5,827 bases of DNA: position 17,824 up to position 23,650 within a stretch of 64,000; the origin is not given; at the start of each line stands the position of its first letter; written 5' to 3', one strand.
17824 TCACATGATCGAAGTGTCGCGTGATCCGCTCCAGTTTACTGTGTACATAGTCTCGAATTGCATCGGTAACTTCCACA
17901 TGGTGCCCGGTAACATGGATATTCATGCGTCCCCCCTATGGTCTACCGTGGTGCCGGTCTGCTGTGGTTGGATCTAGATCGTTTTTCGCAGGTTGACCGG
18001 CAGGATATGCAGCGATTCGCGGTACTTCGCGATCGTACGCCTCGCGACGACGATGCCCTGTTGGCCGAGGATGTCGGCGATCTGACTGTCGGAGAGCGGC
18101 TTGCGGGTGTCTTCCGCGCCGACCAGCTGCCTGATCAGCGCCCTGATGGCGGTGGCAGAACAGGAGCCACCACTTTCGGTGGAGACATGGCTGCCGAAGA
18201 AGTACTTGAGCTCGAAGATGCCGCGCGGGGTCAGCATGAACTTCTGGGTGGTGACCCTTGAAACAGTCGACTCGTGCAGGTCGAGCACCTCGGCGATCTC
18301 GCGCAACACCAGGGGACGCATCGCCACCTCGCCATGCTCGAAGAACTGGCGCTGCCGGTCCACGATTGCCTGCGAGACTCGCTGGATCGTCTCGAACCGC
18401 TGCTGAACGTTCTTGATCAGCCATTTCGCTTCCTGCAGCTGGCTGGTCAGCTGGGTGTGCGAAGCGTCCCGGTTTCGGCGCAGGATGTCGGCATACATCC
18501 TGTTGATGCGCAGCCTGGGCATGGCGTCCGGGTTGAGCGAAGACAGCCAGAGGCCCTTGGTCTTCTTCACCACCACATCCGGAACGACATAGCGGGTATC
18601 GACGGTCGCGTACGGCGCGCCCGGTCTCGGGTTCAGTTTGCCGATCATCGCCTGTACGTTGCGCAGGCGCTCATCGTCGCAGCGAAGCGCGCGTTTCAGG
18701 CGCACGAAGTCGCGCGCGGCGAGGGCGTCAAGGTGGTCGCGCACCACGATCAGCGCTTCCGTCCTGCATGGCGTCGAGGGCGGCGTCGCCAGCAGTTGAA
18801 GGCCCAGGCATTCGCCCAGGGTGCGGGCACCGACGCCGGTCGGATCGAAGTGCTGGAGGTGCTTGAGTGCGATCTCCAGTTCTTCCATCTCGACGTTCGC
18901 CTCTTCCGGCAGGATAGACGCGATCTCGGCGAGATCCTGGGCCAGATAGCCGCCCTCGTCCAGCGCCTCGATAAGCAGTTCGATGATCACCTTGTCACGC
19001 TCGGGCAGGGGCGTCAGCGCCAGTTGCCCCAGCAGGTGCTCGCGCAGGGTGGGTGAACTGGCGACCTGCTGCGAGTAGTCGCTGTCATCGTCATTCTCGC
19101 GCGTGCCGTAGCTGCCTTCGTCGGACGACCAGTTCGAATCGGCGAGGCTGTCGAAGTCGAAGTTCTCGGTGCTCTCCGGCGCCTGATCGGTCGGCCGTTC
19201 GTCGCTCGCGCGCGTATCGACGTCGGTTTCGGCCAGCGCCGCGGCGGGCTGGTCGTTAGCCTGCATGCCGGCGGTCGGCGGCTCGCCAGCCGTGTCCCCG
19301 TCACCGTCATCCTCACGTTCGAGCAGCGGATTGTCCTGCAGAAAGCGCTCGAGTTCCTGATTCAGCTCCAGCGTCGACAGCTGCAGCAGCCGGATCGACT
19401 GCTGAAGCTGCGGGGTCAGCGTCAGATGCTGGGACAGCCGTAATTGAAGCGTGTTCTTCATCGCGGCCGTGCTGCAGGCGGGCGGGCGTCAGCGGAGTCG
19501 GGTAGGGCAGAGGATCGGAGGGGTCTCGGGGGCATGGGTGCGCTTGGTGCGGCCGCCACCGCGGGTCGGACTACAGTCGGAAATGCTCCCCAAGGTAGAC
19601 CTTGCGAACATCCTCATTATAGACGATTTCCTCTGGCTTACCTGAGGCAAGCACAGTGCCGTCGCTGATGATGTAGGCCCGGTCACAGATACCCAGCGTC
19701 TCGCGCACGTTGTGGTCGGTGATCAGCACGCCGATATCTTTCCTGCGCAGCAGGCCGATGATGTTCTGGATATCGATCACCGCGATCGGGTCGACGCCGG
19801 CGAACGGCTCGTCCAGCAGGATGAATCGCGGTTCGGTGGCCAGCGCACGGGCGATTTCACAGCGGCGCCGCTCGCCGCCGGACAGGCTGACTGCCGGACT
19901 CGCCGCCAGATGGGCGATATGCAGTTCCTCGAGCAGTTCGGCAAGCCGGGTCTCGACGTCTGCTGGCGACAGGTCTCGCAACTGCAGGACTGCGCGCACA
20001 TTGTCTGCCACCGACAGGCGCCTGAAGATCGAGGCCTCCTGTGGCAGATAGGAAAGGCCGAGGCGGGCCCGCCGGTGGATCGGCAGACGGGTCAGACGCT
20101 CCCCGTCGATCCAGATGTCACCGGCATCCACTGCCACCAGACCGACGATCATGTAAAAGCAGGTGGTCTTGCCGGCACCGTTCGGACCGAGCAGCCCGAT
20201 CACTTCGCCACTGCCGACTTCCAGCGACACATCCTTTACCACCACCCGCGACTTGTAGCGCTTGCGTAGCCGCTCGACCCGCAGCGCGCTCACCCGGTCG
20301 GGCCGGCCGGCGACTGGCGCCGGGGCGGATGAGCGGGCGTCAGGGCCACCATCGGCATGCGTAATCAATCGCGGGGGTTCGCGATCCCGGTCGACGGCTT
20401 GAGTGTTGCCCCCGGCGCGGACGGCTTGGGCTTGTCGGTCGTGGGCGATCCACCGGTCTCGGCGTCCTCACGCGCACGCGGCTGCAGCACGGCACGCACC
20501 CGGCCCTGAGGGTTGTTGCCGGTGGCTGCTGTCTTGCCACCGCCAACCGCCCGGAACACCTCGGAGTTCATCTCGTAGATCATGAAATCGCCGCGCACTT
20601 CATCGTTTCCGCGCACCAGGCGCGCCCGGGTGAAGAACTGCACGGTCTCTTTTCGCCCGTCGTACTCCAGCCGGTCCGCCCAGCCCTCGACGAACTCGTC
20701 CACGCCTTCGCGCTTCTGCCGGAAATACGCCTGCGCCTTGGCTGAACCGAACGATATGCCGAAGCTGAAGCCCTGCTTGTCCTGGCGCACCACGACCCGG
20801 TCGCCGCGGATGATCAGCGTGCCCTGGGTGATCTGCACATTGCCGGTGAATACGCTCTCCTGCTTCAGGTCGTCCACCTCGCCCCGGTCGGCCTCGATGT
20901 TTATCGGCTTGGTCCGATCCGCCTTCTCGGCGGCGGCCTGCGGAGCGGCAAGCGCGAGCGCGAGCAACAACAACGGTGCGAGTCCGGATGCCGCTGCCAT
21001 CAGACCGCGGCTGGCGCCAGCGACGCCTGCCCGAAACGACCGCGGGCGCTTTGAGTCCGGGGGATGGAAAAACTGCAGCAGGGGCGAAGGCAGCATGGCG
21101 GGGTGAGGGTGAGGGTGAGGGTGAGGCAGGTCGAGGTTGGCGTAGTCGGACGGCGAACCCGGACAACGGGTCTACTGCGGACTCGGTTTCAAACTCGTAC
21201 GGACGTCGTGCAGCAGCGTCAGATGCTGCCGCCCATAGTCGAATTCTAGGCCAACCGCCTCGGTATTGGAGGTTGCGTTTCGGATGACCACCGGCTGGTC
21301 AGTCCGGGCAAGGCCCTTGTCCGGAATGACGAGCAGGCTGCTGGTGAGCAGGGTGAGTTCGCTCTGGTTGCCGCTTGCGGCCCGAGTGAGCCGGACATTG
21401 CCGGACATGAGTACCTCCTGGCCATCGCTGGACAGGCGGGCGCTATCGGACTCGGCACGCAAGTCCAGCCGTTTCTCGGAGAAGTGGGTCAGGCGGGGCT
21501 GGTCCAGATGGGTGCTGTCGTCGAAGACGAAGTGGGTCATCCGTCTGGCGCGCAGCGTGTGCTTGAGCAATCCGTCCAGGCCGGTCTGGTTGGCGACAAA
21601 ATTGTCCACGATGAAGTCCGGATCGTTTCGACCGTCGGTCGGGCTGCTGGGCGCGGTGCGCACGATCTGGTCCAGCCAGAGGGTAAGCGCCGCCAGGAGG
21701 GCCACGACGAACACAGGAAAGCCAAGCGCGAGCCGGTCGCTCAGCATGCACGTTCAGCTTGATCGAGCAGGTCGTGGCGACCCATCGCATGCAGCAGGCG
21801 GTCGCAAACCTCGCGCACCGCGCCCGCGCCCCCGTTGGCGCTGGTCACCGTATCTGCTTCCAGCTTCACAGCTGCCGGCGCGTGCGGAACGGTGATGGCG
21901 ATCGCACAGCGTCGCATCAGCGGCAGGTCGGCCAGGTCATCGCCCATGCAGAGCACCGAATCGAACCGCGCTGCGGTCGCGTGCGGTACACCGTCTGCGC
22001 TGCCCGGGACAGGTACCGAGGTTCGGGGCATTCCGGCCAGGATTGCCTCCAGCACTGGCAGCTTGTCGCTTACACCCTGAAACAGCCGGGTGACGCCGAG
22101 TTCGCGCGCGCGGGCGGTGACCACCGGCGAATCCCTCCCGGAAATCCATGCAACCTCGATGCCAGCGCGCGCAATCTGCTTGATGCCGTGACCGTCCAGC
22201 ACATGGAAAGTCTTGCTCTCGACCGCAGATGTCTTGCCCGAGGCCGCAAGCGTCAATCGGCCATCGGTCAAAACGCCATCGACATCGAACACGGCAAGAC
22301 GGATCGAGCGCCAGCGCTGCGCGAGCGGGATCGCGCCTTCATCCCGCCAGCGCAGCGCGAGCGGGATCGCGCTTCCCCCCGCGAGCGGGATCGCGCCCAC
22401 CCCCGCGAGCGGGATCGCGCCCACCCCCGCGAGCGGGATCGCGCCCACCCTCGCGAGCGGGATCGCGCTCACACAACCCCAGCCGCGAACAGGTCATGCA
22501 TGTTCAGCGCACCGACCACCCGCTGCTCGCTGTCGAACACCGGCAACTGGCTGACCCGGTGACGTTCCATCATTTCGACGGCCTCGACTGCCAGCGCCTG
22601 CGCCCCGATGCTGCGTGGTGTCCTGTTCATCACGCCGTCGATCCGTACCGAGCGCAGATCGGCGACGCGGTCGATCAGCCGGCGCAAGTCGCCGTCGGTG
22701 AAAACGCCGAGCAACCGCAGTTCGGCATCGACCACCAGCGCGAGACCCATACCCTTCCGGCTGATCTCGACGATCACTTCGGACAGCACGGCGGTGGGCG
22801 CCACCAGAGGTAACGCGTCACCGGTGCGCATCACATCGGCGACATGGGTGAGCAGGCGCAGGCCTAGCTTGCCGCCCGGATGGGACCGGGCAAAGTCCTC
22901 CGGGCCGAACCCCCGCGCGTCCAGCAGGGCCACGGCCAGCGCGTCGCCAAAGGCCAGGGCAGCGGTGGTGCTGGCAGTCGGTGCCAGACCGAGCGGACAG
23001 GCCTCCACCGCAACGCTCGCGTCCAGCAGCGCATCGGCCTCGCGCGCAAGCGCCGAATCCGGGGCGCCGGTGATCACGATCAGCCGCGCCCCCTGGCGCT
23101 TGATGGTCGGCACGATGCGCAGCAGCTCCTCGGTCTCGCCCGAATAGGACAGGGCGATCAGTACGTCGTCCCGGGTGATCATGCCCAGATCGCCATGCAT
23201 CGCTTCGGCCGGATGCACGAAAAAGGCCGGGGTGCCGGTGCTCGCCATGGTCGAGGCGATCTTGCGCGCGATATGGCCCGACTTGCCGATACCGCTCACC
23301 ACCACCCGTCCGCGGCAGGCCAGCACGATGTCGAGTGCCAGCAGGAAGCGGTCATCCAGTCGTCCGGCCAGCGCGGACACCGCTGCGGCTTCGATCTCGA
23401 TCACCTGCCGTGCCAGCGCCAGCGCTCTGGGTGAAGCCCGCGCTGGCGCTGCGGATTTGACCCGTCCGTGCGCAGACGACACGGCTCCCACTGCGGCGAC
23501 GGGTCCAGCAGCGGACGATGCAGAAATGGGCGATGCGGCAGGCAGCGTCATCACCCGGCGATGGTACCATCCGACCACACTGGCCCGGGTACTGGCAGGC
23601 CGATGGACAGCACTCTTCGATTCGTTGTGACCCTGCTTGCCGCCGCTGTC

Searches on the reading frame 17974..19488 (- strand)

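Call 52: search_protein_families(library=pfam, proteins=[window:17974-19488:-], max_evalue=0.0001)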
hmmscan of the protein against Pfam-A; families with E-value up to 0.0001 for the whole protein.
window:17974-19488:- (504 aa): 3 families
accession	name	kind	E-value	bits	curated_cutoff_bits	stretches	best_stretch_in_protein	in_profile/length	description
PF04552.19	Sigma54_DBD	-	1.3e-62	210.7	22.8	1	346-502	3-159/160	Sigma-54, DNA binding domain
PF04963.19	Sigma54_CBD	-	4.4e-57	193.3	22.9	1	138-332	2-185/185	Sigma-54 factor, core binding domain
PF00309.25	Sigma54_AID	-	1.6e-16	60.3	23.8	1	14-57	2-45/46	Sigma-54 factor, Activator interacting domain (AID)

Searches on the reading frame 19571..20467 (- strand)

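Call 52: search_protein_families(library=pfam, proteins=[window:19571-20467:-], max_evalue=0.0001)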
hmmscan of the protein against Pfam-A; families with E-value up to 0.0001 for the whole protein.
window:19571-20467:- (298 aa): 3 families
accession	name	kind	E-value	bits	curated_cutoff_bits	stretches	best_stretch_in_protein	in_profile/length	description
PF00005.33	ABC_tran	-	3e-34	119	25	1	77-223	1-137/137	ABC transporter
PF12399.14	BCA_ABC_TP_C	-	8.4e-08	32.1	25.5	1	272-296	2-26/27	Branched-chain amino acid ATP-binding cassette transporter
PF13304.12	AAA_21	-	7.8e-05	23.3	27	0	90-153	2-66/304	AAA domain, putative AbiEii toxin, Type IV TA system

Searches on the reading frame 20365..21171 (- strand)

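Call 52: search_protein_families(library=pfam, proteins=[window:20365-21171:-], max_evalue=0.0001)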
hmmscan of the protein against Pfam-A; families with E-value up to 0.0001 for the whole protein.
window:20365-21171:- (268 aa): 1 family
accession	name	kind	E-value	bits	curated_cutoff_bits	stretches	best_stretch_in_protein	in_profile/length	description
PF03968.19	LptD_N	-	3.3e-26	92.2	20.4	1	91-204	1-112/113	LptA/(LptD N-terminal domain) LPS transport protein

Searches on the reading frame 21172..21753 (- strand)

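Call 52: search_protein_families(library=pfam, proteins=[window:21172-21753:-], max_evalue=0.0001)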
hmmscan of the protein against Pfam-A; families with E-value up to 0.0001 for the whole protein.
window:21172-21753:- (193 aa): 1 family
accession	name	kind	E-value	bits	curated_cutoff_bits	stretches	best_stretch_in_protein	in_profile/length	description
PF06835.18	LptC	-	2.4e-38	132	21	1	16-187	3-173/175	Lipopolysaccharide-assembly, LptC-related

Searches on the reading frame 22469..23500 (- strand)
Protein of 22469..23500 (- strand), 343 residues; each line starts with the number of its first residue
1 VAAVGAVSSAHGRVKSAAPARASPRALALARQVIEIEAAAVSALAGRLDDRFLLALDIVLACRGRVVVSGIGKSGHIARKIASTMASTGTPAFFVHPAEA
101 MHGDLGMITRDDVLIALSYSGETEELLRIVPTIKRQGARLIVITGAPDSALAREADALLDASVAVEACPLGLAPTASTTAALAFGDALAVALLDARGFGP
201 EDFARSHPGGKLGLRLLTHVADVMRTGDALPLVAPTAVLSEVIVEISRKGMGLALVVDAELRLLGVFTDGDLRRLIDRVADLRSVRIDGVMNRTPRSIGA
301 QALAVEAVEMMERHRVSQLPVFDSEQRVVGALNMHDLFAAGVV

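Call 6: search_protein_families(library=pfam, proteins=[window:22469-23500:-], max_evalue=0.01)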
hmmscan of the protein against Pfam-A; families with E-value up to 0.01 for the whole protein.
window:22469-23500:- (343 aa): 3 families
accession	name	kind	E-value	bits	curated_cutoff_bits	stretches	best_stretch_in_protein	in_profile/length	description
PF01380.27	SIS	-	2.5e-33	115.1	25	1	60-191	2-131/131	SIS domain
PF00571.33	CBS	-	4.8e-17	62.5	24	2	289-340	3-54/57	CBS domain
PF13580.11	SIS_2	-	0.0028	18.1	27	0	108-145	101-138/138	SIS domain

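Call 7: search_protein_families(library=ncbifam, proteins=[window:22469-23500:-], max_evalue=0.01)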
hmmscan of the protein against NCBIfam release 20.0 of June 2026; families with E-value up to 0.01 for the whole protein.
window:22469-23500:- (343 aa): 34 families (the best 25 are shown)
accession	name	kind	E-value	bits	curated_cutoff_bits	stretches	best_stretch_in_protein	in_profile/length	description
NF008141.0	PRK10892.1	equivalog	5.6e-113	377.5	505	1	30-343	16-328/328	arabinose-5-phosphate isomerase KdsD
NF008581.0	PRK11543.1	equivalog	4.8e-109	364.3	481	1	27-342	6-320/321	arabinose-5-phosphate isomerase GutQ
TIGR00393.1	kpsF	subfamily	8.1e-106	353.5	203.7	1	64-333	1-268/268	KpsF/GutQ family sugar-phosphate isomerase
NF008590.0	PRK11557.1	equivalog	1.5e-13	50.8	355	1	37-194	107-261/282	MurR/RpiR family transcriptional regulator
TIGR03127.2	RuMP_HxlB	equivalog_domain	1.9e-13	50.7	160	1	60-161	27-123/178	6-phospho-3-hexuloisomerase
NF008458.0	PRK11337.1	equivalog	8.9e-12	44.6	378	1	57-192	136-268/293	MurR/RpiR family transcriptional regulator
NF041755.1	RuMP_HxlAB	equivalog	1.5e-10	40.6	500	1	32-196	215-376/391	bifunctional 3-hexulose-6-phosphate synthase/6-phospho-3-hexuloisomerase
NF040776.2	AlsR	equivalog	6.6e-10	38.4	400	1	70-193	136-257/279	transcriptional repressor AlsR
NF001484.0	PRK00331.1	subfamily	9.6e-09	34.2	381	1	60-197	283-417/601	isomerizing glutamine--fructose-6-phosphate transaminase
NF010701.0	PRK14101.1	equivalog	1.1e-08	33.7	920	1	24-161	429-565/638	bifunctional transcriptional regulator/glucokinase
TIGR02128.1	G6PI_arch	equivalog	6.5e-08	31.8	213.9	1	64-145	22-101/308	bifunctional phosphoglucose/phosphomannose isomerase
TIGR01135.1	glmS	equivalog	1.3e-07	30.6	418.05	1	106-197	334-422/607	glutamine--fructose-6-phosphate transaminase (isomerizing)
NF012026.0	PRK15482.1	equivalog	8.1e-07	28.8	408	1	108-162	180-234/285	HTH-type transcriptional regulator MurR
NF041552.1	TF_PrdR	equivalog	1.8e-06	26.6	795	1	218-337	6-121/577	sigma-54 dependent transcriptional regulator PrdR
TIGR01302.1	IMP_dehydrog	equivalog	3.6e-06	26.1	481.5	1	233-338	93-197/450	IMP dehydrogenase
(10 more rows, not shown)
